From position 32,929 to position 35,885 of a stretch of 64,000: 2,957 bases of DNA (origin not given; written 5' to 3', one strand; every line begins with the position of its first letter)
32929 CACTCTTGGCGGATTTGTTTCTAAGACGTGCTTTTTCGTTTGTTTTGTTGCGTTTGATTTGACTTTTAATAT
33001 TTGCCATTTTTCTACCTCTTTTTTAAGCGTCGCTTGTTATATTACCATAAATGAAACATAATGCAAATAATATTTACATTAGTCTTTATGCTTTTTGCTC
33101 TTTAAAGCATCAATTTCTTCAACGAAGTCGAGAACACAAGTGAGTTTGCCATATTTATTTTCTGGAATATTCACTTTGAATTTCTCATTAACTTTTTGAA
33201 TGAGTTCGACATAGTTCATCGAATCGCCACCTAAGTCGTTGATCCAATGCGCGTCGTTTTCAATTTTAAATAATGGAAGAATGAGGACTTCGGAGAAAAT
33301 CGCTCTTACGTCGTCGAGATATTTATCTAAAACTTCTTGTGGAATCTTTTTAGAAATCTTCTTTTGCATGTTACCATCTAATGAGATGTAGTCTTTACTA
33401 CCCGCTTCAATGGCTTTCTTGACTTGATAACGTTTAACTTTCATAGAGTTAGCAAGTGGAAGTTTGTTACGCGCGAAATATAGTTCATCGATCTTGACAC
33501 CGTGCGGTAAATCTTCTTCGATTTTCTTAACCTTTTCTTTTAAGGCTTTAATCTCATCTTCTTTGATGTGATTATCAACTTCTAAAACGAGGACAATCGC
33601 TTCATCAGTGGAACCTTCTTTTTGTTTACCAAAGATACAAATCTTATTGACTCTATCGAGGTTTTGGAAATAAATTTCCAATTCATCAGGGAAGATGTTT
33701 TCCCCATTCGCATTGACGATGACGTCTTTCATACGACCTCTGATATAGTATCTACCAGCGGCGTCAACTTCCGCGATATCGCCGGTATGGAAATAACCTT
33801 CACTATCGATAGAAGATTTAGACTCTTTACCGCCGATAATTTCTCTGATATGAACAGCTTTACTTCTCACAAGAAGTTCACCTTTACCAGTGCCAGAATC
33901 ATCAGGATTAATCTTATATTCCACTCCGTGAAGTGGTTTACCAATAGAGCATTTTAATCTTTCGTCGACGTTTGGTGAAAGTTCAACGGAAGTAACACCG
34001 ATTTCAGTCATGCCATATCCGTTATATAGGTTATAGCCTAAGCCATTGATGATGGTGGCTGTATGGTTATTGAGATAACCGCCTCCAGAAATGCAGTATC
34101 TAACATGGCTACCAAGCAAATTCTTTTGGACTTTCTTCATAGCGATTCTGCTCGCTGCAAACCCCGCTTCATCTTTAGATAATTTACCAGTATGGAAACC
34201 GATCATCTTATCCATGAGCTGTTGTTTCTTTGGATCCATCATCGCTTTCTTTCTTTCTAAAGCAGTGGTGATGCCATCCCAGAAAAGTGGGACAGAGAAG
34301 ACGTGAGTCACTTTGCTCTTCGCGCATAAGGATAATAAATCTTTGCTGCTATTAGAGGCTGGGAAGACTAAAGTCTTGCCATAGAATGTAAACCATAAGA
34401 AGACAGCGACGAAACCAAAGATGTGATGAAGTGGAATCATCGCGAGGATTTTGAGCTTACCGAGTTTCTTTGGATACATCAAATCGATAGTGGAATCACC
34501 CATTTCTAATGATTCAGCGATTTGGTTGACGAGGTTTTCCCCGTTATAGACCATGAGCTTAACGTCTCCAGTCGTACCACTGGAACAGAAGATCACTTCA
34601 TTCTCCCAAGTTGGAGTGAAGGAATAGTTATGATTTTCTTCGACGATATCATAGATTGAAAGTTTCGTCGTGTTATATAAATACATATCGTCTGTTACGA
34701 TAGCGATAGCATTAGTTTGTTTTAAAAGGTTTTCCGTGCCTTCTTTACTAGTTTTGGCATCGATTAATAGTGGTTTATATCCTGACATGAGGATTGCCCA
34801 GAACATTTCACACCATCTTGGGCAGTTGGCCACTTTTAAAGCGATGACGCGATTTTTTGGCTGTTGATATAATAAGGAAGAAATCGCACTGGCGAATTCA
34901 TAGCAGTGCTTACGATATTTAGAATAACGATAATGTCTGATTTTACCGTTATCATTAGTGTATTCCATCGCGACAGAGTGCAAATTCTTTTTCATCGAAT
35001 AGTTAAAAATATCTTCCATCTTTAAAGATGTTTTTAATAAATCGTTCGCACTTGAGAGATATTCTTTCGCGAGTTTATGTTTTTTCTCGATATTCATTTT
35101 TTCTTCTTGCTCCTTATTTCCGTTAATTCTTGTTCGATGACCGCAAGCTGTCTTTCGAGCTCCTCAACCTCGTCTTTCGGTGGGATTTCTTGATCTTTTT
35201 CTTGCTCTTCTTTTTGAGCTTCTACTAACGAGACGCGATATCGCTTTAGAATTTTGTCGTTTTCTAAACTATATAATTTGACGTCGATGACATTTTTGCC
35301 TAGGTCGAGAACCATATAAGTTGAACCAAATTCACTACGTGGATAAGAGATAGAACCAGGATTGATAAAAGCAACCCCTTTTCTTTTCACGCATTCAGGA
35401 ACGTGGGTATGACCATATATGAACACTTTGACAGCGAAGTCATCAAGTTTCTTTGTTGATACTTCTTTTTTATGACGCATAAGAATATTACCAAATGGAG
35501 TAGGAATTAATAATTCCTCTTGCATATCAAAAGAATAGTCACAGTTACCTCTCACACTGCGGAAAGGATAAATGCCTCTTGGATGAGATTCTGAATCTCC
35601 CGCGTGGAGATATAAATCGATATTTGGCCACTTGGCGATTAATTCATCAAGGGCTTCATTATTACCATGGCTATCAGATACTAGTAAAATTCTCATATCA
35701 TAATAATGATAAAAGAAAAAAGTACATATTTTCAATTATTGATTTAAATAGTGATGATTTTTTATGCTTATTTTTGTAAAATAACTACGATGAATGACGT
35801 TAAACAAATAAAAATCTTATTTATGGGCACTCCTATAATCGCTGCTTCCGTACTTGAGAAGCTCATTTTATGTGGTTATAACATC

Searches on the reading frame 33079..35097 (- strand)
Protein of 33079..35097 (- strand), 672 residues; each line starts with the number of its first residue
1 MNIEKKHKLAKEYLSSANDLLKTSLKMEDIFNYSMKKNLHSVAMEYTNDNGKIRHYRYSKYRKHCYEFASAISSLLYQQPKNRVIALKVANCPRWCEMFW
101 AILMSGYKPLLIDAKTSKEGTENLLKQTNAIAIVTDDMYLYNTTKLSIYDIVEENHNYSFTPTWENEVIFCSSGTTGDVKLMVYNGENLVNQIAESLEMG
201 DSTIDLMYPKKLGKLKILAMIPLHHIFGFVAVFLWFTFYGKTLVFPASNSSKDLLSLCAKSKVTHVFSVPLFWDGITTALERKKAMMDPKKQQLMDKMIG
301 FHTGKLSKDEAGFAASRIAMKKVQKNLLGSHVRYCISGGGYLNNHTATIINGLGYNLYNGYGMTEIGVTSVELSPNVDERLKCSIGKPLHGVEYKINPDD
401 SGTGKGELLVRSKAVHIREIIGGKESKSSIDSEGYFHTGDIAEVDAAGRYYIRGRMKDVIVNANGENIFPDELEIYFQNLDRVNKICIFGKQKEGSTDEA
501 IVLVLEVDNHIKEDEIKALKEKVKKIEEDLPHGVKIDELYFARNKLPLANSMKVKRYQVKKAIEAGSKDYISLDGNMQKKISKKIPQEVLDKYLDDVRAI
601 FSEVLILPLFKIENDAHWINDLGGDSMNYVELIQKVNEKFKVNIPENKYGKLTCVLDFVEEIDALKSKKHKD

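Call 92: search_protein_families(library=pfam, proteins=[window:33079-35097:-], max_evalue=0.00001)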
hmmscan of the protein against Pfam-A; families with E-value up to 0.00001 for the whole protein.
window:33079-35097:- (672 aa): 2 families
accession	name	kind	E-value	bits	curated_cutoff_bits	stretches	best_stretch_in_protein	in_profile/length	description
PF00501.34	AMP-binding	-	1.2e-38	133.3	29.9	1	40-415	10-379/384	AMP-binding enzyme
PF00550.31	PP-binding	-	1.7e-07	31.8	20.8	1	596-655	2-60/67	Phosphopantetheine attachment site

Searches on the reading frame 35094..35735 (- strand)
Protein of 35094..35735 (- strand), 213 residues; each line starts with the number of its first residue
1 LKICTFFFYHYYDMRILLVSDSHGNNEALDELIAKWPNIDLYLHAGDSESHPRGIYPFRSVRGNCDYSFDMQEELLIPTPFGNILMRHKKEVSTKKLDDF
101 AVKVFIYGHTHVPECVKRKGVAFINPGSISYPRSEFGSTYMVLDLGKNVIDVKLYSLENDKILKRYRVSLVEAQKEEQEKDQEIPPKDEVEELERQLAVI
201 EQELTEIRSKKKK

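Call 92: search_protein_families(library=pfam, proteins=[window:35094-35735:-], max_evalue=0.00001)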
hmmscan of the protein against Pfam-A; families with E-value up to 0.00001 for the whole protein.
window:35094-35735:- (213 aa): 2 families
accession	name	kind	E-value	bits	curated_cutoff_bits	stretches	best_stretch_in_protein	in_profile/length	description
PF12850.12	Metallophos_2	-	2.9e-23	83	27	1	14-146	1-152/154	Calcineurin-like phosphoesterase superfamily domain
PF00149.33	Metallophos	-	4.7e-08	34.1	21.5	0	14-70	1-75/191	Calcineurin-like phosphoesterase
